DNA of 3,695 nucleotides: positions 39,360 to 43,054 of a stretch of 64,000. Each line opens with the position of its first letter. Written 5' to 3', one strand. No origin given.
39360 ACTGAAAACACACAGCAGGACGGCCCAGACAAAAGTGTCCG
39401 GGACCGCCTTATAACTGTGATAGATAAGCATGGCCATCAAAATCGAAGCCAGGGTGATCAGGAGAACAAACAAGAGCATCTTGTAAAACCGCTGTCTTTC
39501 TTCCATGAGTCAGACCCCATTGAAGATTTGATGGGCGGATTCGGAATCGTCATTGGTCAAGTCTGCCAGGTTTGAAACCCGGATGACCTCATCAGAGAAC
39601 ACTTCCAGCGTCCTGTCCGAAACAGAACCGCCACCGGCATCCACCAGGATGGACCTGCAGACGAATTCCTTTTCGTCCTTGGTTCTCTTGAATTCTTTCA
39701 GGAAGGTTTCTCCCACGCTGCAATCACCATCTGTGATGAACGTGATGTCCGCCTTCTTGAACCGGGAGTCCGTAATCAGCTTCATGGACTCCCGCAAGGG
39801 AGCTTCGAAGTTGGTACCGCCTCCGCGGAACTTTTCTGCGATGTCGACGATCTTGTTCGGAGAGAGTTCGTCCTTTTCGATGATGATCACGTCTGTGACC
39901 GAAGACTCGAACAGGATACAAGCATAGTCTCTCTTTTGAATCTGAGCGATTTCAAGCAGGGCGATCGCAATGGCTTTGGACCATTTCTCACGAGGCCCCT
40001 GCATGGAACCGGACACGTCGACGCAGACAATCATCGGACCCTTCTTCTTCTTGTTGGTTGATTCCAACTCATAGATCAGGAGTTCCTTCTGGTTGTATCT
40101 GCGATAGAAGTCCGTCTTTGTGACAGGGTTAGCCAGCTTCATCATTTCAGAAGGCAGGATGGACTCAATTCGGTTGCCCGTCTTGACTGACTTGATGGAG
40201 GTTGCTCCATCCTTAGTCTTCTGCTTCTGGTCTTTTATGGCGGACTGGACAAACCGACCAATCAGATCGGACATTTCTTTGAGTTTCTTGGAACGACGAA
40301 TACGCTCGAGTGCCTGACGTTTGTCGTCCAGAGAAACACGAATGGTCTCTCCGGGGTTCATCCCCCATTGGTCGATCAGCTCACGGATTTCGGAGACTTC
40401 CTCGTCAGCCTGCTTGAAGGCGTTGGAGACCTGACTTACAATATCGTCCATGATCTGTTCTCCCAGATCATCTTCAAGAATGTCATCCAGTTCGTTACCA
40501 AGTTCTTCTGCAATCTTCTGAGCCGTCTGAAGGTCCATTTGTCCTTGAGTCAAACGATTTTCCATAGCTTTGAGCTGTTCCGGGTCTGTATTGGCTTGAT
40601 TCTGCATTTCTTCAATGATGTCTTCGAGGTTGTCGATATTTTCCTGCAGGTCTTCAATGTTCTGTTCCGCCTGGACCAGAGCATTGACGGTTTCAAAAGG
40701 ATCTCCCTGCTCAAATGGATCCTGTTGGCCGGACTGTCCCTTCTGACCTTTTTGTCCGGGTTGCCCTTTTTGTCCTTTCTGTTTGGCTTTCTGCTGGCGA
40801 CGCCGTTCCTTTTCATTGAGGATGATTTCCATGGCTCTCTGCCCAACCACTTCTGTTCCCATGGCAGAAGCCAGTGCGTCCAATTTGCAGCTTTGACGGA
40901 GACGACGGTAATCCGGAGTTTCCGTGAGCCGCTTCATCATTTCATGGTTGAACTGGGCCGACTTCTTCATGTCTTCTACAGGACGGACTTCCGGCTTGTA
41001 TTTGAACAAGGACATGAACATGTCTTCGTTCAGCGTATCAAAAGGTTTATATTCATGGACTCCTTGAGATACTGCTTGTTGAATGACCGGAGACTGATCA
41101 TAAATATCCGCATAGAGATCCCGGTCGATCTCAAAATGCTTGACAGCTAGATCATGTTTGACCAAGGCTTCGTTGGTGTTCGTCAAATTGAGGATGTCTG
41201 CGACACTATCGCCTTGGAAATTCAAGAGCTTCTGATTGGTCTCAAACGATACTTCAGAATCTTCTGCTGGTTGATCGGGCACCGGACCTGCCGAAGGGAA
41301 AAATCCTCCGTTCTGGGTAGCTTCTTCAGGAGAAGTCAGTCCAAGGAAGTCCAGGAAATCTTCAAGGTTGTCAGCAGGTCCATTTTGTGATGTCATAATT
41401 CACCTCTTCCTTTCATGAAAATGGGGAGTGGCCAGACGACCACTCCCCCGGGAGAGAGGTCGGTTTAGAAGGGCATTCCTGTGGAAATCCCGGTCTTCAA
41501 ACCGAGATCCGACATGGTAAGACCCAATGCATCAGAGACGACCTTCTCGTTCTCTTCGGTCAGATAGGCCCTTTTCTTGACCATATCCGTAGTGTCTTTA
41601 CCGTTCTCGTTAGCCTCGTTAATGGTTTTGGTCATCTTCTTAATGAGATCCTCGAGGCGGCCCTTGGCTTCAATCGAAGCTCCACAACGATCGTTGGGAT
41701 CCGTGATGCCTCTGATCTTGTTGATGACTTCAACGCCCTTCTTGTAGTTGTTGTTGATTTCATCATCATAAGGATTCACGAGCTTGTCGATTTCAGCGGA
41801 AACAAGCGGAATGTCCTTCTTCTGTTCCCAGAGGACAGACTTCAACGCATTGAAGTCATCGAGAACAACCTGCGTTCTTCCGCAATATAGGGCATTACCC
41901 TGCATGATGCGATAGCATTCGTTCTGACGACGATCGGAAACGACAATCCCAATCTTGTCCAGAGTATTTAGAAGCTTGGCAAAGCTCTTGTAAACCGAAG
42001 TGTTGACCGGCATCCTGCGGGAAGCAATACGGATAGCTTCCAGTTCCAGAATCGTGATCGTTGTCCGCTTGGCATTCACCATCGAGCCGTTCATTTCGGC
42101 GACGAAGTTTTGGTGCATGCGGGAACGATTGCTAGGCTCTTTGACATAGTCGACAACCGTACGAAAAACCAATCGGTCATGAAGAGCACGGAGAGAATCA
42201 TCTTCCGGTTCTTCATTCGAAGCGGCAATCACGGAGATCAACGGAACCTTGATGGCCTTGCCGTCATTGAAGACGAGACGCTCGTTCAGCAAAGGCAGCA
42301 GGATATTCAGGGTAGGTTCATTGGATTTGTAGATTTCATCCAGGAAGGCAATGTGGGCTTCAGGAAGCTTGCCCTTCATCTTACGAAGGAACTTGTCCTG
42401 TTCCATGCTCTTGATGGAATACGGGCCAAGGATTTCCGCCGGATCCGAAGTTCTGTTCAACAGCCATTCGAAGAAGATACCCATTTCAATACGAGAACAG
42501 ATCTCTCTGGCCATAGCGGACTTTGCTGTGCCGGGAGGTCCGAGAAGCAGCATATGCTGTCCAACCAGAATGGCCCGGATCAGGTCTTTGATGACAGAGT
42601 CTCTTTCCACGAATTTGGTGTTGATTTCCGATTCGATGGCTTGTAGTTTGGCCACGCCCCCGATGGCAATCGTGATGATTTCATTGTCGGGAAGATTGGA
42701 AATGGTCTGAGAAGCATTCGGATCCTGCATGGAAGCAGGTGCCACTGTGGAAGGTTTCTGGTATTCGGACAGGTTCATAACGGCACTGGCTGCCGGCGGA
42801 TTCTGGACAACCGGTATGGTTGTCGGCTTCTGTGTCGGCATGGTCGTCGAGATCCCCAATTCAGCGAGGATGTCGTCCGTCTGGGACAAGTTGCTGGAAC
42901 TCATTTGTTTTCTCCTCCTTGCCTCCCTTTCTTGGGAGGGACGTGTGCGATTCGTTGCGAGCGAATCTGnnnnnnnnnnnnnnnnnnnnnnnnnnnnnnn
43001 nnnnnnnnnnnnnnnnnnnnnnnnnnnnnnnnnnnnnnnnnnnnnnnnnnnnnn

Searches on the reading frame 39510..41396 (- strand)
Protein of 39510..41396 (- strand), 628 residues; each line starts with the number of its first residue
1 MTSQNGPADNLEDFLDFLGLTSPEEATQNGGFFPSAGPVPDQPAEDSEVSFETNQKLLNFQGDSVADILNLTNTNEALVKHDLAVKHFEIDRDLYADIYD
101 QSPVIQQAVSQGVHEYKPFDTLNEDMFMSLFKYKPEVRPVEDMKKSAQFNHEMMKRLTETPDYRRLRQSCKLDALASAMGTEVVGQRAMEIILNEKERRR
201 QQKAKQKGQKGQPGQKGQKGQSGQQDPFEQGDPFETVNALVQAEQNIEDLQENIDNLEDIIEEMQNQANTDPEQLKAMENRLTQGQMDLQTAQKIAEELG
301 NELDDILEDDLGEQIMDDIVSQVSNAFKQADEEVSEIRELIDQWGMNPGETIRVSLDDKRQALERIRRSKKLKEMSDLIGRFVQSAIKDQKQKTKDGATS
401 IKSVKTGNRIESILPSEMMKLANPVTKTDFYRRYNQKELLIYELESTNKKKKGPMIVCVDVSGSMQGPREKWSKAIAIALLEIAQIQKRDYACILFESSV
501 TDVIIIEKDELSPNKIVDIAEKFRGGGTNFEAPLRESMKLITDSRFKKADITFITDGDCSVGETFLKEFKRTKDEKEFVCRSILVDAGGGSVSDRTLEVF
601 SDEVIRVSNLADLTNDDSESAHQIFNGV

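Call 31: search_protein_families(library=pfam, proteins=[window:39510-41396:-], max_evalue=0.01)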
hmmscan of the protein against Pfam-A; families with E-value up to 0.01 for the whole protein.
window:39510-41396:- (628 aa): 2 families
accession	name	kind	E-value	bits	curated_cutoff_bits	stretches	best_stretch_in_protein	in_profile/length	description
PF13519.12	VWA_2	-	3.3e-09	37.8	27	1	455-557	1-106/107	von Willebrand factor type A domain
PF05762.20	VWA_CoxE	-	3e-08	33.8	26.4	1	448-561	52-164/222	VWA domain containing CoxE-like protein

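Call 32: search_protein_families(library=phrogs, proteins=[window:39510-41396:-], max_evalue=0.001)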
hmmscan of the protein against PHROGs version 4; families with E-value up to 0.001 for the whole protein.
window:39510-41396:- (628 aa): 1 family
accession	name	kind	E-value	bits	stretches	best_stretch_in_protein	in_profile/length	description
phrog_24053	-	unknown function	1.6e-108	364.8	1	78-627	14-511/515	-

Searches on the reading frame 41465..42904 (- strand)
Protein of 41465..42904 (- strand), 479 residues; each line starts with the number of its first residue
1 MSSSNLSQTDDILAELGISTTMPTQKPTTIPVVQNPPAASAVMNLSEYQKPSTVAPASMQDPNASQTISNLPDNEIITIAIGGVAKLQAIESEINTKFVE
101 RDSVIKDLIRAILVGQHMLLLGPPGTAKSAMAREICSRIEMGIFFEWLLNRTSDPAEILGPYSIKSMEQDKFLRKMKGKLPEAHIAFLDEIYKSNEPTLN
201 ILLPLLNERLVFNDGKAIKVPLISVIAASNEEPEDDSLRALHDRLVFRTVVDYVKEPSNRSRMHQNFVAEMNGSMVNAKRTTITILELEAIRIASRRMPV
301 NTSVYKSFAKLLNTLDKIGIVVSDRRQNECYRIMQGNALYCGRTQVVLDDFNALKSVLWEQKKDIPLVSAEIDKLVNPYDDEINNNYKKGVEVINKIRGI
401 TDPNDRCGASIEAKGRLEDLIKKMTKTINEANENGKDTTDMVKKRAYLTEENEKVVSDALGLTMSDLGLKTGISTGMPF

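Call 31: search_protein_families(library=pfam, proteins=[window:41465-42904:-], max_evalue=0.01)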
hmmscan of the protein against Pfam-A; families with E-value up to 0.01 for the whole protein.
window:41465-42904:- (479 aa): 6 families
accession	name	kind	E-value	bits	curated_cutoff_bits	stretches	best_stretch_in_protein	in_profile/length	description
PF20030.5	bpMoxR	-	8.9e-49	165.8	27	1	86-271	2-186/205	MoxR domain in the MoxR-vWA-beta-propeller ternary systems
PF07728.20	AAA_5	-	8.6e-22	78.1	22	1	117-244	1-138/139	AAA domain (dynein-related subfamily)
PF17868.7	AAA_lid_8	-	7.1e-13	48.6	22.8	1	306-368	4-68/72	AAA lid domain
PF00004.35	AAA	-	1.1e-05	26.4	21.2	1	118-244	1-122/131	ATPase family associated with various cellular activities (AAA)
PF07726.17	AAA_3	-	0.0001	22.7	27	1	117-230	1-111/131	ATPase family associated with various cellular activities (AAA)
PF13191.12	AAA_16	-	0.00098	20.1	32.6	1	97-186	1-96/167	AAA ATPase domain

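Call 32: search_protein_families(library=phrogs, proteins=[window:41465-42904:-], max_evalue=0.001)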
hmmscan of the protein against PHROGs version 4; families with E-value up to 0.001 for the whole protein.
window:41465-42904:- (479 aa): 6 families
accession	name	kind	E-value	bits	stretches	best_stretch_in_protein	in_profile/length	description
phrog_19600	-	other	5.9e-107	359.3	1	73-443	39-415/447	ATPase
phrog_20895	-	other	5.5e-15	55.8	1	90-251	29-196/586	ATPase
phrog_26492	-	other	1.1e-12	48.3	1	91-298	25-238/618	ATPase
phrog_16448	-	other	4.8e-08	32.7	1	107-279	441-625/680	ATPase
phrog_1297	-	other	1.3e-05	25.4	1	105-251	15-165/356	ATPase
phrog_168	-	DNA, RNA and nucleotide metabolism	1.6e-05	25.8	1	101-320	31-212/314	clamp loader of DNA polymerase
